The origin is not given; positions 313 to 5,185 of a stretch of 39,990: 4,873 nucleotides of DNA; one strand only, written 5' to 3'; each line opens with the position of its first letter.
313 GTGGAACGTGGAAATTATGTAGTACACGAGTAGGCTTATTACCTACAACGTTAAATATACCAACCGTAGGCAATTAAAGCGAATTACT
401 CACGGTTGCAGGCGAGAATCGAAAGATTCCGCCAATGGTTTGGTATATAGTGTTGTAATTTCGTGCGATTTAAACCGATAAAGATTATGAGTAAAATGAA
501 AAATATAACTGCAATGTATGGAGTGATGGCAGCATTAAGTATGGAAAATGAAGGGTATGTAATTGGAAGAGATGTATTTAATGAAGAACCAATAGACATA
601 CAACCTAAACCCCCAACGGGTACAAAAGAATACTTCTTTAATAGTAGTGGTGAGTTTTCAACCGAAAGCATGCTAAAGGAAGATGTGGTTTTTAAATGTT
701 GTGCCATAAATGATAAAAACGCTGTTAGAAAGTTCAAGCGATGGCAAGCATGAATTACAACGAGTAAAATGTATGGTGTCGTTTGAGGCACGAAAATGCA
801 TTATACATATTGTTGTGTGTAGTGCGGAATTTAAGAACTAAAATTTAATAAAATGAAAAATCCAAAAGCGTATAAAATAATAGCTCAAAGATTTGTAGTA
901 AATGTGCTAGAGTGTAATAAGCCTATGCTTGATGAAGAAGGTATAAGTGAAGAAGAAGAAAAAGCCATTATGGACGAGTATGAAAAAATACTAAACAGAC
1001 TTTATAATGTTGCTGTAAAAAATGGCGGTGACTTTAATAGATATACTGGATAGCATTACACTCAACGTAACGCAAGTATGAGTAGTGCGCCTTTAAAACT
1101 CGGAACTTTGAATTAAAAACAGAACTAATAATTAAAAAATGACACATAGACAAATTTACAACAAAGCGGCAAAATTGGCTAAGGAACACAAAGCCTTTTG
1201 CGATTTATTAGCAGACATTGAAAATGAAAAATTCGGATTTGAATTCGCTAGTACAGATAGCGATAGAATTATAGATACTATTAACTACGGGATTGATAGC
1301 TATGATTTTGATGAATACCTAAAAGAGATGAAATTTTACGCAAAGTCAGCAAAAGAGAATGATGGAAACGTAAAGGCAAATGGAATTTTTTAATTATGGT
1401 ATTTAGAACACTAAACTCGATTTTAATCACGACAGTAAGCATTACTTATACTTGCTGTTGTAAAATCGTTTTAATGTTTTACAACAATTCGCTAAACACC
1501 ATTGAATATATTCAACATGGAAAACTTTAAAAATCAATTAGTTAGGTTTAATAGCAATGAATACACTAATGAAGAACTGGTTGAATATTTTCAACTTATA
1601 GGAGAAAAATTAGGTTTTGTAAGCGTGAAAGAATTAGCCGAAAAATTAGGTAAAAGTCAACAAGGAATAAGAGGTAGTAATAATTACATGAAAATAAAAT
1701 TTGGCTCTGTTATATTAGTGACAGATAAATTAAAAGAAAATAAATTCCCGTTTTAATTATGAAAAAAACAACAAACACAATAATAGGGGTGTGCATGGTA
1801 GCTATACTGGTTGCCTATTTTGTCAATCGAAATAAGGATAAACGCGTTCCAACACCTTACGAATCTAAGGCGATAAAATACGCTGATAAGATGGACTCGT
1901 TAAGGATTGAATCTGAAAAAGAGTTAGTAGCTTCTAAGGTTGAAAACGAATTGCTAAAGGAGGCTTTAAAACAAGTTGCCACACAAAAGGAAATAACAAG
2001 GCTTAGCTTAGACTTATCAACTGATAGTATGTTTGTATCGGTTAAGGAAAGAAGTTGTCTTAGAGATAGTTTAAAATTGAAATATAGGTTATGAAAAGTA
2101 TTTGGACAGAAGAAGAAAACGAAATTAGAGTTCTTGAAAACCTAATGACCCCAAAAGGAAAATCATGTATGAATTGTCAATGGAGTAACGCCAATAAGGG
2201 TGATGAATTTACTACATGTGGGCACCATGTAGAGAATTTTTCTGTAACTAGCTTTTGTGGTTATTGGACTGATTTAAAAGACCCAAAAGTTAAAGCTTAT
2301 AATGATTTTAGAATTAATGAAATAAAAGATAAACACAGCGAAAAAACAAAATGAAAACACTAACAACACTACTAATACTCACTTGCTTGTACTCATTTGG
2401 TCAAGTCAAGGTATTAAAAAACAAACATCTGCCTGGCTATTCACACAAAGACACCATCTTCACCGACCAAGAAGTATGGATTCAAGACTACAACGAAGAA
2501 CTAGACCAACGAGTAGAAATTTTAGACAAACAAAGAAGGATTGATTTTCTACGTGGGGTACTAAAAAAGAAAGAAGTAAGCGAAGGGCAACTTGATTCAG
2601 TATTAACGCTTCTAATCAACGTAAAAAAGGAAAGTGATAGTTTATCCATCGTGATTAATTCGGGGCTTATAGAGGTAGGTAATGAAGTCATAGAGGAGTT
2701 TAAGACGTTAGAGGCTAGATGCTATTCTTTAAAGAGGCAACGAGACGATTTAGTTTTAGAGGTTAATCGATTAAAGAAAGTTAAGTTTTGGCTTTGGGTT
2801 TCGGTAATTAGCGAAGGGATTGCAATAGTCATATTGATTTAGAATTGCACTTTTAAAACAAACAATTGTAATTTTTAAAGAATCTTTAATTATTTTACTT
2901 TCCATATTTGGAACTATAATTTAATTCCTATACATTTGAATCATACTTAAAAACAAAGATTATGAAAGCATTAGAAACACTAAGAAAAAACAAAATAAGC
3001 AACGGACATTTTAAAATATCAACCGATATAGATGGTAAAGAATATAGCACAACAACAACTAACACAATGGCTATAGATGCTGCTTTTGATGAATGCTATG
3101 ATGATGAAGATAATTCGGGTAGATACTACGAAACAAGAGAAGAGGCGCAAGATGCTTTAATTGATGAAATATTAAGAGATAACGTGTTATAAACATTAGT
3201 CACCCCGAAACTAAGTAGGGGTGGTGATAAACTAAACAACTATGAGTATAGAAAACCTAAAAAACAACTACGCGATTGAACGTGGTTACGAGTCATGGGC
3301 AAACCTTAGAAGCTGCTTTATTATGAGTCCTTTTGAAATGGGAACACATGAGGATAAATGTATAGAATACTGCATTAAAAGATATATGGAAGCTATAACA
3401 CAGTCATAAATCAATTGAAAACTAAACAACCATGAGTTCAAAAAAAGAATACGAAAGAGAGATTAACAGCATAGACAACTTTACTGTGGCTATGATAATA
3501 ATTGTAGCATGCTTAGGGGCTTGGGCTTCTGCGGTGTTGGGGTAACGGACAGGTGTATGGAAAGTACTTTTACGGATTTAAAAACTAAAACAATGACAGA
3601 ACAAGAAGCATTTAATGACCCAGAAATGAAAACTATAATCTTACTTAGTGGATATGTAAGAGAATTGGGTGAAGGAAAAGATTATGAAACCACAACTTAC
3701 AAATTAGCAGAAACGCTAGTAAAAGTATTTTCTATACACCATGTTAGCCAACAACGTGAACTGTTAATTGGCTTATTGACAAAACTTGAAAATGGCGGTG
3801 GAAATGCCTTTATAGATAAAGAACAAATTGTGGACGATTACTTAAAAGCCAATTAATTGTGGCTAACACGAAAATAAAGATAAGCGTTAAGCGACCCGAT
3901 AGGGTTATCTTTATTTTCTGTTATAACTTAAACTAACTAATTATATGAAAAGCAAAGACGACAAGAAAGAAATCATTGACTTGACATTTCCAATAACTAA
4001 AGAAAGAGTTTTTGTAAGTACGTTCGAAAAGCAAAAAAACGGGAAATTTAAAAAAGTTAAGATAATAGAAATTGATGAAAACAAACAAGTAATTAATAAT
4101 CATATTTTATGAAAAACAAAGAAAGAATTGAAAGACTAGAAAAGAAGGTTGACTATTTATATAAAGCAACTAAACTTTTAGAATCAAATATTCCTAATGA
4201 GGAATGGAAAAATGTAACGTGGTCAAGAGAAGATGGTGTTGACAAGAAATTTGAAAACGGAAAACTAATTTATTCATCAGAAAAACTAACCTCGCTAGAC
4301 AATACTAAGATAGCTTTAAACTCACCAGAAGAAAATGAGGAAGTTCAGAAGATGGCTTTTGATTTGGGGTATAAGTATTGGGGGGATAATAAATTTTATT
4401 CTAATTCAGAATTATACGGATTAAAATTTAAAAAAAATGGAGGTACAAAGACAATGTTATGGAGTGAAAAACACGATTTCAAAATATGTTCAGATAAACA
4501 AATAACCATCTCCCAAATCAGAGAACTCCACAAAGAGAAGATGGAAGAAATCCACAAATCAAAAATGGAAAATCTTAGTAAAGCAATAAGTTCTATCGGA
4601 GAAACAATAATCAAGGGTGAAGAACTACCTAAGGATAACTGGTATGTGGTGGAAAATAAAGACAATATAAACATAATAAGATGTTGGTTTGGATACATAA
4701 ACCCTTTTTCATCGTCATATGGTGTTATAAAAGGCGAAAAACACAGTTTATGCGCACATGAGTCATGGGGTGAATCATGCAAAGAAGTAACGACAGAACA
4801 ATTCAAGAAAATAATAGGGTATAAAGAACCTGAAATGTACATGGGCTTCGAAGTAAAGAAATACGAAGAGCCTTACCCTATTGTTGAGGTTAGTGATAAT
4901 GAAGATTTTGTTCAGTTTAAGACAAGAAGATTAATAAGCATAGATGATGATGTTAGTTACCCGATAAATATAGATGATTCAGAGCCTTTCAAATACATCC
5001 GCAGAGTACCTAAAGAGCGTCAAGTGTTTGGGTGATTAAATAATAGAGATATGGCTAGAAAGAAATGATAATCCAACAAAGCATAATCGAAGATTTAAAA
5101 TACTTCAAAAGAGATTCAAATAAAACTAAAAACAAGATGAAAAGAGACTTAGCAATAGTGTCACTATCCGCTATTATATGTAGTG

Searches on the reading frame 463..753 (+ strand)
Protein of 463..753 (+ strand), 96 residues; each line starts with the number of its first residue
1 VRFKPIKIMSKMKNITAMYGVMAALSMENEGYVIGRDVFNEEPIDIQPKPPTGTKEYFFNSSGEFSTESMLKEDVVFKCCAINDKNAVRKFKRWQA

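Call 45: search_protein_families(library=phrogs, max_evalue=0.01, proteins=[window:463-753:+])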
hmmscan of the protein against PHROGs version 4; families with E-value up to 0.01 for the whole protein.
window:463-753:+ (96 aa): 1 family
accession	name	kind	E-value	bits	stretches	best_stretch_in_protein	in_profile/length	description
phrog_37413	-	unknown function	2.8e-06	28.7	1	9-93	5-76/80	-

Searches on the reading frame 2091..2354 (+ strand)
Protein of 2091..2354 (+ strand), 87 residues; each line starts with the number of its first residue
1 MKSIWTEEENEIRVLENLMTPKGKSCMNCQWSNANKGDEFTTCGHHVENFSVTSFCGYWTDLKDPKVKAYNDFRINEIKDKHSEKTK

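Call 48: search_protein_families(library=phrogs, max_evalue=0.01, proteins=[window:2091-2354:+])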
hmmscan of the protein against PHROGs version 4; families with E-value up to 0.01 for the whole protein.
window:2091-2354:+ (87 aa): 1 family
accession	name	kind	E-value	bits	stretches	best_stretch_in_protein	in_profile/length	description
phrog_6332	-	unknown function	0.0032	18.4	0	43-83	13-54/60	-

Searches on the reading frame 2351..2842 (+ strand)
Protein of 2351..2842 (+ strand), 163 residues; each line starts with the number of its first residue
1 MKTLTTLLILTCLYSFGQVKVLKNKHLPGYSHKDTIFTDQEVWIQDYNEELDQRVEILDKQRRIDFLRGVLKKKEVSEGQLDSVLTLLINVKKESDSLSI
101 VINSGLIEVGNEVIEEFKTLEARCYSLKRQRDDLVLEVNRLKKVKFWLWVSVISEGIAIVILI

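Call 20: find_encoding_contigs(protein=window:2351-2842:+, flank=10000, max_places=1)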
Protein window:2351-2842:+ (163 aa): 5 contigs read that carry it; 1 place shown.
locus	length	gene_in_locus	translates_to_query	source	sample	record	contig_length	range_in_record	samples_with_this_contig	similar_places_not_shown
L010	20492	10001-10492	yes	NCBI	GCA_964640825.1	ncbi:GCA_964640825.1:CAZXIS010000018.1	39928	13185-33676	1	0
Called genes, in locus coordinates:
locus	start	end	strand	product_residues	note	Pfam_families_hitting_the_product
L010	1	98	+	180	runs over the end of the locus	-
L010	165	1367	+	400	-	PF04860:Phage_portal (weak)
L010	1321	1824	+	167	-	PF20459:DUF6712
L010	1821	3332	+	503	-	-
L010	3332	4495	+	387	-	-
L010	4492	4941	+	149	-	-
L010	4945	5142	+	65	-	-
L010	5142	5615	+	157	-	PF18925:DUF5675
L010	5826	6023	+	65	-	-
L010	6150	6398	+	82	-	-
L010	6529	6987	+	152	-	PF18907:DUF5662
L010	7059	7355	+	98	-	-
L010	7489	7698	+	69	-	-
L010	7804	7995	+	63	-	-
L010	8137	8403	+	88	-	-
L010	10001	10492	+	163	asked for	-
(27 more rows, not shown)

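Call 48: search_protein_families(library=phrogs, max_evalue=0.01, proteins=[window:2351-2842:+])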
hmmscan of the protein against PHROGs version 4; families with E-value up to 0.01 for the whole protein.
window:2351-2842:+ (163 aa): 0 families

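Call 65: search_protein_families(library=pfam, max_evalue=0.05, proteins=[window:2351-2842:+])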
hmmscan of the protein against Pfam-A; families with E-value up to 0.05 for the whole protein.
window:2351-2842:+ (163 aa): 0 families

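Call 102: search_protein_families(library=ncbifam, max_evalue=0.05, proteins=[window:2351-2842:+])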
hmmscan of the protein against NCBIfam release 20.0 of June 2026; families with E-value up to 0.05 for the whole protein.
window:2351-2842:+ (163 aa): 0 families

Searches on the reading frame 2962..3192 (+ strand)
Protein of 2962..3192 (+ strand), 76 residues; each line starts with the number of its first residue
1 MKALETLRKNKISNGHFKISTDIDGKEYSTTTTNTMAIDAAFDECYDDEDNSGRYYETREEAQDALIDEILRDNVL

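Call 48: search_protein_families(library=phrogs, max_evalue=0.01, proteins=[window:2962-3192:+])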
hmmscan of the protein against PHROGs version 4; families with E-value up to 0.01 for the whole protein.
window:2962-3192:+ (76 aa): 0 families

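Call 65: search_protein_families(library=pfam, max_evalue=0.05, proteins=[window:2962-3192:+])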
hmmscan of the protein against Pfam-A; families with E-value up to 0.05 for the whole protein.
window:2962-3192:+ (76 aa): 1 family
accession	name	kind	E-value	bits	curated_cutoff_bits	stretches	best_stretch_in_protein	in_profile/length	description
PF24304.1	AcrIIA4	-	0.0055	17.4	27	1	13-70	22-76/83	Anti-CRISPR Suppressor AcrIIA4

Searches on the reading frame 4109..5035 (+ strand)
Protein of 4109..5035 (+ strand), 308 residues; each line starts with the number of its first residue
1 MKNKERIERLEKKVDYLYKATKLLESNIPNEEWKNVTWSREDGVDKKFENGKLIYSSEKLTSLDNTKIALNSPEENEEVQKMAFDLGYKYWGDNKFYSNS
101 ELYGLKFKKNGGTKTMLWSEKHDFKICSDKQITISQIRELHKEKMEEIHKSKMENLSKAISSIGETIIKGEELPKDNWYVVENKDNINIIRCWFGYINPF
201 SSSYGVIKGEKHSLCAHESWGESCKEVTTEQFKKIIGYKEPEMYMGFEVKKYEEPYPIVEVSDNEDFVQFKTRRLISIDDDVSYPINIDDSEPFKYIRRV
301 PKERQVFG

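Call 8: search_protein_families(library=phrogs, proteins=[window:4109-5035:+])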
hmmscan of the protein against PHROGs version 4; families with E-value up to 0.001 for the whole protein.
window:4109-5035:+ (308 aa): 1 family
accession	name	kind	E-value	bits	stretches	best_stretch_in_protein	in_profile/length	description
phrog_7617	-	unknown function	0.00024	21.6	1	63-140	1-73/256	-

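Call 65: search_protein_families(library=pfam, max_evalue=0.05, proteins=[window:4109-5035:+])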
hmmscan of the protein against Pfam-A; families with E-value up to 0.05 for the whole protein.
window:4109-5035:+ (308 aa): 0 families

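Call 102: search_protein_families(library=ncbifam, max_evalue=0.05, proteins=[window:4109-5035:+])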
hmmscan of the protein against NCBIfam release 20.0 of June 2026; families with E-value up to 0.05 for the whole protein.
window:4109-5035:+ (308 aa): 0 families

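Call 106: predict_structure(protein=window:4109-5035:+)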
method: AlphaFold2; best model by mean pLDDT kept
length: 308 residues; sequences in the alignment: 1
mean_pLDDT: 38.9   pTM: 0.25
mean pLDDT of the five models: 38.9, 36.6, 35.9, 33.5, 31.1
residues with pLDDT >= 90: 0; 70-90: 0; 50-70: 36; < 50: 272
segments of 3 or more residues with pLDDT < 50: 1-34, 36-40, 42-46, 54-104, 108-141, 147-203, 216-223, 235-308
pLDDT, mean of each block of 10 residues (from residue 1): 39 43 40 45 50 46 30 38 41 41 44 45 41 44 49 39 34 36 33 35 49 48 55 45 24 28 30 27 29 27 26
secondary structure, 60 per line:
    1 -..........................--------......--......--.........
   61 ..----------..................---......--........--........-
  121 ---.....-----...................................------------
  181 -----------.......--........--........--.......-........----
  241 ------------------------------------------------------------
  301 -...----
elements in order: H2-27 E36-41 E44-49 E52-56 H57-62 H73-90 E94-99 E102-109 E112-119 E124-128 H134-168 E192-198 E201-208 E211-218 E221-227 H229-236
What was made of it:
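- Tried and rejected: The single-sequence AlphaFold model of the 308-aa early protein was unusable (pLDDT 39, call 106).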
